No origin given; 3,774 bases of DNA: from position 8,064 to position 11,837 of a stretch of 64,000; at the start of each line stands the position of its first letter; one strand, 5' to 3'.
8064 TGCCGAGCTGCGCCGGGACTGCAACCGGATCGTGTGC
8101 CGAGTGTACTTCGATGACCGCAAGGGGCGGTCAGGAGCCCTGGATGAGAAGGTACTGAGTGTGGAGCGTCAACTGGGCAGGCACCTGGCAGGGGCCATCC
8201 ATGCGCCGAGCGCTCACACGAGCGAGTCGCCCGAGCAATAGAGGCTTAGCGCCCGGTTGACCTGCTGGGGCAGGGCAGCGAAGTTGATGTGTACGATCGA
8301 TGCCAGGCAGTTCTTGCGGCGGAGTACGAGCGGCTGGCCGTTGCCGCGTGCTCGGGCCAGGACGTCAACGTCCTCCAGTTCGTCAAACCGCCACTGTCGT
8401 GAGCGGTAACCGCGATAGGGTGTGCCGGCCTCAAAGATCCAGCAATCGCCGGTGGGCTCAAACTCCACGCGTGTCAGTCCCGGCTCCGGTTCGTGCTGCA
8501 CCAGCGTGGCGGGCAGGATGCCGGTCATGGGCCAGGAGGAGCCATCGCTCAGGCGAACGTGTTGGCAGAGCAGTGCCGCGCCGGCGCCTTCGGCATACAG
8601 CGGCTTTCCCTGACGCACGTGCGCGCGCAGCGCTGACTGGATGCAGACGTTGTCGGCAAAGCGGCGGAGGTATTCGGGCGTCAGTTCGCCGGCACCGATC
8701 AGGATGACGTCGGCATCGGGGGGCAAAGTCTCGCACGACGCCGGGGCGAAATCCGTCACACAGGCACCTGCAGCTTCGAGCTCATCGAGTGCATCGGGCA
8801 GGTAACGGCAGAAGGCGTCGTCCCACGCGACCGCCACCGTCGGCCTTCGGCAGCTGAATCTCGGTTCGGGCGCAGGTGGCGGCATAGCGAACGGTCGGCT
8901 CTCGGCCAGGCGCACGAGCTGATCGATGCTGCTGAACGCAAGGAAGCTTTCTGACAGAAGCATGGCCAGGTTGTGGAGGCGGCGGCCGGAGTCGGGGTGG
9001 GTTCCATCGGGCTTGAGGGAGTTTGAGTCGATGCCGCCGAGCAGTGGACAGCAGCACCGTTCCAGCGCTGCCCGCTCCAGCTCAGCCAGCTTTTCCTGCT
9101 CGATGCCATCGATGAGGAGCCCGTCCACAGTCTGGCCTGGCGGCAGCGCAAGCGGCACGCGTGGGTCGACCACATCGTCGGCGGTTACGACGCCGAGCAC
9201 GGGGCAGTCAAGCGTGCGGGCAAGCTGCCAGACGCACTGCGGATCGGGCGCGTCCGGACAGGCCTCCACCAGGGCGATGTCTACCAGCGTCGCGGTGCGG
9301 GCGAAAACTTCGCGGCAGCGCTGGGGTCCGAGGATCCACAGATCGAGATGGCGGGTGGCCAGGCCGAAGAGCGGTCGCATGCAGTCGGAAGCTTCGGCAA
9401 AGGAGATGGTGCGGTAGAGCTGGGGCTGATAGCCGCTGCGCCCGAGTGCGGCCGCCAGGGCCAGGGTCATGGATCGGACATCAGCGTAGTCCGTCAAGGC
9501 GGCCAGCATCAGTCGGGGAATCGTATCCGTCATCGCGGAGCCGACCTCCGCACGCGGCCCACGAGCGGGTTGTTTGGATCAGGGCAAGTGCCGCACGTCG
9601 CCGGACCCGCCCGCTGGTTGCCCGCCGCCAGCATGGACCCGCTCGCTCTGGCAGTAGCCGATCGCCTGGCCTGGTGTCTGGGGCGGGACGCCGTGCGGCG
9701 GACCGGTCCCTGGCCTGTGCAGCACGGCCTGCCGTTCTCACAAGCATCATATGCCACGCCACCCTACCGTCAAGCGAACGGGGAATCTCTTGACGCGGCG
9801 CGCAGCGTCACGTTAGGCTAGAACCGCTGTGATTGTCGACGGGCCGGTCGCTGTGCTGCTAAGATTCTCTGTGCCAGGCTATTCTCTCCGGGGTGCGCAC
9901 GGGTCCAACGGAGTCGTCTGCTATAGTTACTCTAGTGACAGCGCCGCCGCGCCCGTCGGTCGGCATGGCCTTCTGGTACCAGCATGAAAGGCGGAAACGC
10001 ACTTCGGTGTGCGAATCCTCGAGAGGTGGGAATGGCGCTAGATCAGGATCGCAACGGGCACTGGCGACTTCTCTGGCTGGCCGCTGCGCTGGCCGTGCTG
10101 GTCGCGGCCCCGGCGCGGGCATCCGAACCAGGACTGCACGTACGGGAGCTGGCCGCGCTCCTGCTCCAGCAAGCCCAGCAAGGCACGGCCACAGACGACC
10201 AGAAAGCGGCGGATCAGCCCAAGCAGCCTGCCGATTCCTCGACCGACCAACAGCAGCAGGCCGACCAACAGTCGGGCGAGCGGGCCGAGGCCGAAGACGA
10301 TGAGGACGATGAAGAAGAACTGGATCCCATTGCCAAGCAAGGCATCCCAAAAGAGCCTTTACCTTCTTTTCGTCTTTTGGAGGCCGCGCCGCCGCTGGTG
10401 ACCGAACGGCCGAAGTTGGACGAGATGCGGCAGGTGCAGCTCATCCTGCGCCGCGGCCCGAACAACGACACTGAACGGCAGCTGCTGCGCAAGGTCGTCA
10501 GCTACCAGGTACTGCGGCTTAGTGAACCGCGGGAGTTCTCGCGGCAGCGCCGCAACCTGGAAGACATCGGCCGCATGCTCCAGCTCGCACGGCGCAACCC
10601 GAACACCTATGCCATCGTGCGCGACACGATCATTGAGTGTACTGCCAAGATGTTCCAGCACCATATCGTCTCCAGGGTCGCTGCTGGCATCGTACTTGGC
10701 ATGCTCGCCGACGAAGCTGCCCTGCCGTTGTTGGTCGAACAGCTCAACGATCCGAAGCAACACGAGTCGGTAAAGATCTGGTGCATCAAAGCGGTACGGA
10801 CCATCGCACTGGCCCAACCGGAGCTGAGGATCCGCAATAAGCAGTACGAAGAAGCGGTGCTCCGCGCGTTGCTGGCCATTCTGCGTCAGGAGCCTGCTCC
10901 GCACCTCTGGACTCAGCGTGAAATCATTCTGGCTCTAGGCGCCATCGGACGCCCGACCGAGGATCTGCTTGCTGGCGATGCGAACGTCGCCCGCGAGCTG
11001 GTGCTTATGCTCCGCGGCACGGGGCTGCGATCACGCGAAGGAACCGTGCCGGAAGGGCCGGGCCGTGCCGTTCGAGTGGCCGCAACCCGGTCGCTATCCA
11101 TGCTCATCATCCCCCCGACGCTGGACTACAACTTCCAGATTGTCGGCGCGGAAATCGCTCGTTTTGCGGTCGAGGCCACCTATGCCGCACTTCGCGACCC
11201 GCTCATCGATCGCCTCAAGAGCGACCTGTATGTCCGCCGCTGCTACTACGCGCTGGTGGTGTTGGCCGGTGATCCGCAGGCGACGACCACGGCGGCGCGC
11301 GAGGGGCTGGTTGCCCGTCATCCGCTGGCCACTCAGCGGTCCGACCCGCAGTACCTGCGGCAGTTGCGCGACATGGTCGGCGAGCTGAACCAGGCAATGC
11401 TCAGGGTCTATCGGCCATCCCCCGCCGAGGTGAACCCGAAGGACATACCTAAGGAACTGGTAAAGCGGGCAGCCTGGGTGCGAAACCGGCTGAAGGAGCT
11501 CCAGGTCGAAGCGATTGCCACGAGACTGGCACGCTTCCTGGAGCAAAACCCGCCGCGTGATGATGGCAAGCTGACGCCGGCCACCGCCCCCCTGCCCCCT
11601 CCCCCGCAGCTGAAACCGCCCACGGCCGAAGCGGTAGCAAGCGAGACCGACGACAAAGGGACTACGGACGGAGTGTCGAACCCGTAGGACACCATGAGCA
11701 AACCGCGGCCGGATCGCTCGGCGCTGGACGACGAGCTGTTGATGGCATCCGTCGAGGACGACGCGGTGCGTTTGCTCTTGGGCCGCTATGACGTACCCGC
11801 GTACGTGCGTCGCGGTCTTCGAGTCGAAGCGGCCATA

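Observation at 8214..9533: CobB/CbiA homolog with all catalytic residues lost (pseudo-amidotransferase)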

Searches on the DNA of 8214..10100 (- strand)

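Call 67: search_rna_families(source=window, start=9400, end=10100, threshold=evalue, max_evalue=1)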
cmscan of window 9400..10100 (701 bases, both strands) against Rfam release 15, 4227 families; matches with E-value up to 1: 0.
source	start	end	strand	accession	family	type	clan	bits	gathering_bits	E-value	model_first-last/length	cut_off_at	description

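Call 68: search_rna_families(sources=[L043, L046, L055, L027, L035, L023, L001], threshold=gathering)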
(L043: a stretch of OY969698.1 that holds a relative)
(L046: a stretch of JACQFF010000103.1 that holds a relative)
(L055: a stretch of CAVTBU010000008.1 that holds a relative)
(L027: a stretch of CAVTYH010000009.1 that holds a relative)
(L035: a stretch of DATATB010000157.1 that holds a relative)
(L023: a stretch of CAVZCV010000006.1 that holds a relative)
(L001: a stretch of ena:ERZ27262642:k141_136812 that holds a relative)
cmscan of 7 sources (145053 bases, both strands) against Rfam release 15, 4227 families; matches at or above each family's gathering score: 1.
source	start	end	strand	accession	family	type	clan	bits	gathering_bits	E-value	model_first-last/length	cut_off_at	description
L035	14995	15068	-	RF00005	tRNA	Gene; tRNA;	CL00001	61.1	29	2.1e-10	1-71/71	no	tRNA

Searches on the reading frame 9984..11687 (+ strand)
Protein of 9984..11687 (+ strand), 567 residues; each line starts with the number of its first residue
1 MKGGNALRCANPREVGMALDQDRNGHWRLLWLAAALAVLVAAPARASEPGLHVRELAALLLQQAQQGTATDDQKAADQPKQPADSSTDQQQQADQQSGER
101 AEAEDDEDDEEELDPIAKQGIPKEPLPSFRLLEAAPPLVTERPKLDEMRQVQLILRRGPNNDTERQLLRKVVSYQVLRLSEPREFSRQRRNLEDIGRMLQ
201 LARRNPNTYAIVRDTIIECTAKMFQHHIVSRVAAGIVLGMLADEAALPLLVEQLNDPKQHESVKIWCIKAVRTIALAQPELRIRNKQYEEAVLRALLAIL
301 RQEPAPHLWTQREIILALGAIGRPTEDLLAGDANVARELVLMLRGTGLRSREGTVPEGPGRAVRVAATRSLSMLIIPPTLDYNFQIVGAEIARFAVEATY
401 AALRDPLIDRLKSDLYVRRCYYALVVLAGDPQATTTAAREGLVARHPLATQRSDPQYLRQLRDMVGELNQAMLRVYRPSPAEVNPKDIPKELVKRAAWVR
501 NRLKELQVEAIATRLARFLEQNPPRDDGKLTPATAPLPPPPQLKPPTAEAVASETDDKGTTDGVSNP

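Call 18: search_protein_families(library=pfam, proteins=[window:9984-11687:+], max_evalue=0.01)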
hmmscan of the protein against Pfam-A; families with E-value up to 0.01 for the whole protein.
window:9984-11687:+ (567 aa): 2 families
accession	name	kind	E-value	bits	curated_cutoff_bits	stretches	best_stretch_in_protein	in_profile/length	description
PF03130.22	HEAT_PBS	-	0.0018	19.1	20.9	0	231-256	2-27/27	PBS lyase HEAT-like repeat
PF13646.12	HEAT_2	-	0.0055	17.4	27.7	0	231-304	17-75/88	HEAT repeats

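Call 74: search_protein_families(library=padloc, proteins=[window:9984-11687:+], max_evalue=0.01)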
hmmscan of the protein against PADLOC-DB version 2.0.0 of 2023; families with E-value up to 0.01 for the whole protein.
window:9984-11687:+ (567 aa): 0 families
